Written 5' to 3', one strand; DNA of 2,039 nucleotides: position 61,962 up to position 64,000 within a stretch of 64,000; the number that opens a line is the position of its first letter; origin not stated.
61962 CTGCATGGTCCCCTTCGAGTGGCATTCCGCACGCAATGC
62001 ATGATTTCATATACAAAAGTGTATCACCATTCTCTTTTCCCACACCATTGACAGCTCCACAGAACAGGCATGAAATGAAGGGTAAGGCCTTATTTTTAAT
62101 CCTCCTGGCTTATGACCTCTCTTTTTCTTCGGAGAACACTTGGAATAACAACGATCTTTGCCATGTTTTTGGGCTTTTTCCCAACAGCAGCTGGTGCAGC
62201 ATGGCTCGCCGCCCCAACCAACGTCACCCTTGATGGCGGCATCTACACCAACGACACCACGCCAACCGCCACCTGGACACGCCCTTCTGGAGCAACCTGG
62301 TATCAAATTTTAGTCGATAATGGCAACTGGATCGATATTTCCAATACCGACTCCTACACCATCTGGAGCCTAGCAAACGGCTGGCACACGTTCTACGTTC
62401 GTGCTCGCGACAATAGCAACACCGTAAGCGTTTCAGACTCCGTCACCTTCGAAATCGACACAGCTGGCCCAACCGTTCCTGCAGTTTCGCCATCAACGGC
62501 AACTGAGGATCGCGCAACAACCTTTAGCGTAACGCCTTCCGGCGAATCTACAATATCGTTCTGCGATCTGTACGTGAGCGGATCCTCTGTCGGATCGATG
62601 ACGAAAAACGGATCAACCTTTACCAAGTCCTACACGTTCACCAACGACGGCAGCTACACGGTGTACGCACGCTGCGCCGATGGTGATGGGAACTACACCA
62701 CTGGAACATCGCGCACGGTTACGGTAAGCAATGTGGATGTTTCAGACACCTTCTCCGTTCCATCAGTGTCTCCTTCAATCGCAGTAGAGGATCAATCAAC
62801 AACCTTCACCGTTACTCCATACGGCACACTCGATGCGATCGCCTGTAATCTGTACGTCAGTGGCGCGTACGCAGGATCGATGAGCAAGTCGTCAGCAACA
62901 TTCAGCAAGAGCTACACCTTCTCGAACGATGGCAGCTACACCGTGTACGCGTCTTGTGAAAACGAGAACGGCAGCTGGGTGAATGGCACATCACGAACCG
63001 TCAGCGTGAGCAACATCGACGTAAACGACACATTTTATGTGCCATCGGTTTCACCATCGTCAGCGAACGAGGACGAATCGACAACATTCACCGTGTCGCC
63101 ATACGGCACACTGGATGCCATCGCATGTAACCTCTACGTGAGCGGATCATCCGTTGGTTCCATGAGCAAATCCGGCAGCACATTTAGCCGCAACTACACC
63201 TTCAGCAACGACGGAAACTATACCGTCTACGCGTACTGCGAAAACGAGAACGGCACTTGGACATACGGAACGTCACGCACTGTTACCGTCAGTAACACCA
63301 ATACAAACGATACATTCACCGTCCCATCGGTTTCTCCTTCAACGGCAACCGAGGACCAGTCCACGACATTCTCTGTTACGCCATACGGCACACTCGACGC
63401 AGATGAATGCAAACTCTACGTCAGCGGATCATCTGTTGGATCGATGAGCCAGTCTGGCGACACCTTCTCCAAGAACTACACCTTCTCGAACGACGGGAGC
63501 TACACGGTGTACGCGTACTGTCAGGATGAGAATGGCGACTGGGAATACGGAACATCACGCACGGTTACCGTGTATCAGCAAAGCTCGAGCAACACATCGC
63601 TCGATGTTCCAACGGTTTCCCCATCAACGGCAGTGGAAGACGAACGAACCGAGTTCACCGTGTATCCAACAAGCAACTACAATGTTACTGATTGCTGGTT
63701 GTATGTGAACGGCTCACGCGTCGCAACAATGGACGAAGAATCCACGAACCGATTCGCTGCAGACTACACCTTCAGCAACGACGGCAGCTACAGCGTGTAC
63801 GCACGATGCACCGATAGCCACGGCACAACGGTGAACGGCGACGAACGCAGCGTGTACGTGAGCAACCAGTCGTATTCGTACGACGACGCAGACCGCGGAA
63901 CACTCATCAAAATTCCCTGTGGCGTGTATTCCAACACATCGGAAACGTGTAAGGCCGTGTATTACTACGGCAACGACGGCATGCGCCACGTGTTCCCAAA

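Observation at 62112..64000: Unannotated (runs off window) secreted protein built from 285-bp tandem Ig-like repeats with paired cysteines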

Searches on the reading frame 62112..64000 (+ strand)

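Call 4: search_protein_families(library=pfam, proteins=[window:62112-64000:+], max_evalue=1)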
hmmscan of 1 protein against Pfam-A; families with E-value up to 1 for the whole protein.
window:62112-64000:+ (629 aa): 14 families
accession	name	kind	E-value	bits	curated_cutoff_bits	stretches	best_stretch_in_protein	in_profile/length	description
PF07495.19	Y_Y_Y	-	2.2e-18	66.4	26.6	5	355-393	26-62/65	Y_Y_Y domain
PF19077.6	Big_13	-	2.6e-08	34.7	27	2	45-117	23-102/102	Bacterial Ig-like domain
PF22820.2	TcaA_3rd_4th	-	7.7e-08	32.6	27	2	517-584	5-64/73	TcaA protein 3rd/4th domain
PF16158.11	N_BRCA1_IG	-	5e-06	27.5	28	0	161-221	5-65/108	Ig-like domain from next to BRCA1 gene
PF13754.12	Big_3_4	-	0.00033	21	27.3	0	439-479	11-51/106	Domain of unknown function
PF08881.15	CVNH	-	0.00057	21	24.5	0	453-479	5-31/102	CVNH domain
PF18981.6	InlK_D3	-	0.0025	18.3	25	0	168-205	38-75/75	Internalin K domain (D3/D4)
PF18911.6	PKD_4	-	0.0038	17.7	27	0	361-393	53-85/85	PKD domain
PF08212.18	Lipocalin_2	-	0.0066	16.8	24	0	256-298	19-63/146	Lipocalin-like domain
PF22701.2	Mala_s_1-like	-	0.01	16.1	27.5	1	345-406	108-168/195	Mal s 1 allergenic protein-like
PF12371.14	TMEM131_like_N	-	0.049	14.3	28.8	0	387-411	19-43/84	Transmembrane protein 131-like N-terminal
PF24642.1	DUF7636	-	0.08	13.4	27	0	318-337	42-61/99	Domain of unknown function (DUF7636)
PF24372.1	DUF7528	-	0.17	12.5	27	0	166-196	20-50/111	Family of unknown function (DUF7528)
PF25369.1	SH3_VIII-1_N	-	0.4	10.5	27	0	468-481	3-16/45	Myosin-1-like, N-terminal SH3 domain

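Call 5: search_protein_families(library=ncbifam, proteins=[window:62112-64000:+], max_evalue=1)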
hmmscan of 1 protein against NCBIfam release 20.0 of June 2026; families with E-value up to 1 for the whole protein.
window:62112-64000:+ (629 aa): 4 families
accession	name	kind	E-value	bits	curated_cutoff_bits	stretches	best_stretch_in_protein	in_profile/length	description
TIGR01730.1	RND_mfp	subfamily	3e-09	36.3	94.9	2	365-406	216-257/322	efflux RND transporter periplasmic adaptor subunit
NF046066.1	BioflmMtrxTasA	equivalog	8.2e-05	22.2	450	0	421-466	37-80/264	biofilm matrix protein TasA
NF047446.1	barrel_OmpL47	domain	0.022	15.2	40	1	169-205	32-68/68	OmpL47-type beta-barrel domain-containing protein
NF038032.1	CehA_McbA_metalo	domain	0.03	13.7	80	1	51-111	148-208/315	CehA/McbA family metallohydrolase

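Call 7: find_homologous_proteins(query=window:62112-64000:+)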
Query window:62112-64000:+ (629 aa): 94 proteins with E <= 0.001 among 8000 candidates.
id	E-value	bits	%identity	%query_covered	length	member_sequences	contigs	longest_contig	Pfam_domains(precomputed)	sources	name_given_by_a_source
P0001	0.0e+0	1338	100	97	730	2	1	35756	PF07495.20,PF22820.3,PF16158.12,PF19077.7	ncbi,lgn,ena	-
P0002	4.2e-293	991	71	77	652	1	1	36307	PF07495.20,PF19077.7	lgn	-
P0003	2.1e-289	979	72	78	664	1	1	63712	PF07495.20,PF19077.7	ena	-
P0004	6.6e-275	931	72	78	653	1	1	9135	PF07495.20,PF10830.14,PF19077.7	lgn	-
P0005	9.1e-274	928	74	78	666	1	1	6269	PF07495.20,PF10830.14,PF19077.7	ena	-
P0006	3.0e-269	913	56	99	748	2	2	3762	PF07495.20,PF19077.7,PF18911.7,PF24372.3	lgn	-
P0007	4.1e-250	850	67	77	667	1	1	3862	PF07495.20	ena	-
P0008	5.9e-248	842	64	77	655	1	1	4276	PF07495.20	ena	-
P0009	4.0e-225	767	64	63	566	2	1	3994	PF07495.20,PF19077.7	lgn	-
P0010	2.1e-219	748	56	77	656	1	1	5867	PF07495.20,PF19077.7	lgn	-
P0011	2.0e-216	738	53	78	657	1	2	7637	PF07495.20,PF19077.7,PF18911.7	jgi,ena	-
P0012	9.3e-216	736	56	100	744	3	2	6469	PF07495.20,PF19077.7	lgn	-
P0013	6.6e-215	733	58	98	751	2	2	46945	PF07495.20,PF22820.3,PF19077.7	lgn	-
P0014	5.0e-214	730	67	63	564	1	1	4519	PF07495.20,PF22820.3,PF19077.7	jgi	-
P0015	4.8e-212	724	55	100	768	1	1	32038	PF07495.20,PF22820.3,PF19077.7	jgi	jgi:hypothetical protein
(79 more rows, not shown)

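Call 11: find_encoding_contigs(protein=P0001, flank=10000, max_places=4)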
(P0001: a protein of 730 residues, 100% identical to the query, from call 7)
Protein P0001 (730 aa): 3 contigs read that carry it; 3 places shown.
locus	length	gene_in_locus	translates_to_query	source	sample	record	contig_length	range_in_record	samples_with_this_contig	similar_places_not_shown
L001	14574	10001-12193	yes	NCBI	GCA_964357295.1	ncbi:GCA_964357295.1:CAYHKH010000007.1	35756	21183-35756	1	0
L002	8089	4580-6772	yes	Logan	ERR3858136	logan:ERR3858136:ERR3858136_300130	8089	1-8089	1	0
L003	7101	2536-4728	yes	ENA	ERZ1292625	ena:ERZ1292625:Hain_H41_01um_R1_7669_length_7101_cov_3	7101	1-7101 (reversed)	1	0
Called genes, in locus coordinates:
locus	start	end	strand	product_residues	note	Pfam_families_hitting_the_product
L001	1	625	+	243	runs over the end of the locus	PF03193:RsgA_GTPase (weak), PF09439:SRPRB (weak), PF00350:Dynamin_N (faint), PF01926:MMR_HSR1, PF02421:FeoB_N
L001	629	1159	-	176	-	-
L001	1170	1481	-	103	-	PF11127:YgaP-like_TM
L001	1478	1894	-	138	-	PF01878:EVE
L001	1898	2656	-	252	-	PF00149:Metallophos, PF12850:Metallophos_2 (weak)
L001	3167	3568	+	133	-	PF00856:SET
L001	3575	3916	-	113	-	-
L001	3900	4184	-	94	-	-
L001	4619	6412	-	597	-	PF00664:ABC_membrane, PF00005:ABC_tran, PF13304:AAA_21 (faint)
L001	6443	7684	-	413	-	PF01266:DAO, PF01494:FAD_binding_3 (weak), PF03486:HI0933_like (faint)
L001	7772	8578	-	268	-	PF01551:Peptidase_M23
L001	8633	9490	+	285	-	-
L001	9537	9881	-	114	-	-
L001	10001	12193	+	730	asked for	PF19077:Big_13 (faint), PF07495:Y_Y_Y (faint), PF22820:TcaA_3rd_4th (faint), PF16158:N_BRCA1_IG (faint)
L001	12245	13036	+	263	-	-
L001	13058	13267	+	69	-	-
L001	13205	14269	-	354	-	PF11617:Cu-binding_MopE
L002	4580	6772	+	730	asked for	PF19077:Big_13 (faint), PF07495:Y_Y_Y (faint), PF22820:TcaA_3rd_4th (faint), PF16158:N_BRCA1_IG (faint)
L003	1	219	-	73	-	?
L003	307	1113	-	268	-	PF01551:Peptidase_M23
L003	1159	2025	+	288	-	-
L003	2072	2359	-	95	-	-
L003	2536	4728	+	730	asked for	PF19077:Big_13 (faint), PF07495:Y_Y_Y (faint), PF22820:TcaA_3rd_4th (faint), PF16158:N_BRCA1_IG (faint)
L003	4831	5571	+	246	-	-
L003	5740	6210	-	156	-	-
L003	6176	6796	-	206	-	-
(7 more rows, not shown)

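Call 14: search_protein_families(library=pfam, proteins=[L001:11690-12190:+, L001:12245-13036:+, L001:8633-9490:+, L001:9537-9881:-, L001:13058-13267:+, L001:13205-14269:-], max_evalue=1)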
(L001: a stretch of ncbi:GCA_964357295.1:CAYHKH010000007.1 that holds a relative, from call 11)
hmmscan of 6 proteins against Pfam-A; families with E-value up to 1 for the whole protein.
L001:11690-12190:+ (167 aa): 0 families

L001:12245-13036:+ (263 aa): 0 families

L001:8633-9490:+ (285 aa): 1 family
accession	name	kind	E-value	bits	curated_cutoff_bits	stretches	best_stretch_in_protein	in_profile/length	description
PF24591.1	Phage_YunG-like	-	0.024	14.9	27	1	43-95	11-62/99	Phage YunG-like protein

L001:9537-9881:- (114 aa): 1 family
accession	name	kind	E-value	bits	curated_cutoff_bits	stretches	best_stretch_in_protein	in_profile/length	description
PF12674.12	Zn_ribbon_2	-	0.0011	20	22.5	1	15-90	2-81/81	Putative zinc ribbon domain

L001:13058-13267:+ (69 aa): 0 families

L001:13205-14269:- (354 aa): 1 family
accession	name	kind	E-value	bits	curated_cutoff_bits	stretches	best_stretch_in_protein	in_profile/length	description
PF11617.13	Cu-binding_MopE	-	3.6e-31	107.5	27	4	170-198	1-29/30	Putative metal-binding motif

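Call 16: search_solved_structures(query=L001:9950-12190:+, max_evalue=1)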
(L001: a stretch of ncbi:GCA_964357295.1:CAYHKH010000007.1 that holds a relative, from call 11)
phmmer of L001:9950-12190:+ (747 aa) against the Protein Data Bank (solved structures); distinct sequences matched with E-value up to 1: 4.
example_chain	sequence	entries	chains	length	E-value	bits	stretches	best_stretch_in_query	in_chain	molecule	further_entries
9kvu_A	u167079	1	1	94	0.13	13.7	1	119-206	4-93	bacterial immunoglobulin domain B1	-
9ge5_D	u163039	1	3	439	0.74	11.2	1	150-212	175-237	RuvB-like 2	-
5oaf_B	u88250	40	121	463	0.8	11.1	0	150-212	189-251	RuvB-like 2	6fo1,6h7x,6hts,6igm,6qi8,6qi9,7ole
7aho_D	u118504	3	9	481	0.83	11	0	150-212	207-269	RuvB-like 2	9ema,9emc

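Call 41: find_related_loci(query=P0001, collection=genome_contigs, flank=6000)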
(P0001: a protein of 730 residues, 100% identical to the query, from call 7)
Query P0001 (730 aa) in genome_contigs; peptide patterns used: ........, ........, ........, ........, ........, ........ (x = any residue, [..] = any of these).
28 stretches matched a pattern; 5 encode a relative of the query (tblastn E <= 1e-3); 5 distinct loci.
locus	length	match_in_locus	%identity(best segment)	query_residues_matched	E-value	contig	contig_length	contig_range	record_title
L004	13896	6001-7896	57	1-730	0e+0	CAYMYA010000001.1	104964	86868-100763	MAG TPA_asm: uncultured Gammaproteobacteria bacterium isolate SRP192515_co2_178 genome assembly, contig: NODE_103_length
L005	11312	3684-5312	65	1-730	1e-171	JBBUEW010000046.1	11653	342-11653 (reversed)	MAG: Patescibacteria group bacterium isolate H41-bin101_1 H41_bin101_1_000000000046, whole genome shotgun sequence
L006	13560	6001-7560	54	30-730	2e-148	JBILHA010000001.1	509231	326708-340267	MAG: Candidatus Kapaibacterium sp. isolate ME2016-10-14_3300044974_group7_bin65 Rohwer_bin1516_scaffold_1_c1, whole geno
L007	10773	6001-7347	63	1-730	1e-140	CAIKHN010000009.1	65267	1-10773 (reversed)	Candidatus Uhrbacteria bacterium isolate LJ-3-15m_bin-0684 genome assembly, contig: bin-0684:09/40, whole genome shotgun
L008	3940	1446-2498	57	10-728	2e-67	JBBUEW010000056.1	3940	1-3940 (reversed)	MAG: Patescibacteria group bacterium isolate H41-bin101_1 H41_bin101_1_000000000056, whole genome shotgun sequence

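Call 60: search_protein_families(library=ncbifam, proteins=[L001:11720-12190:+, L001:12245-13036:+, L001:8633-9490:+], max_evalue=1)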
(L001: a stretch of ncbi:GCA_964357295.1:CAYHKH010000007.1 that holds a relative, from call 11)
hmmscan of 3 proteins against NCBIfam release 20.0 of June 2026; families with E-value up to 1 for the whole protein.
L001:11720-12190:+ (157 aa): 0 families

L001:12245-13036:+ (263 aa): 0 families

L001:8633-9490:+ (285 aa): 0 families

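Call 61: search_protein_families(library=phrogs, proteins=[L001:11720-12190:+], max_evalue=1)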
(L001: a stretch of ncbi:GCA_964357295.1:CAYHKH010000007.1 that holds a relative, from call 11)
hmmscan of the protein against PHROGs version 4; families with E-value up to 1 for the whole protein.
L001:11720-12190:+ (157 aa): 2 families
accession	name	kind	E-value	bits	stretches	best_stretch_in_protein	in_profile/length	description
phrog_13554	-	unknown function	0.17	12.4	1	50-104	53-103/184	-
phrog_23632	-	unknown function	0.35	11.2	0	13-73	88-148/330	-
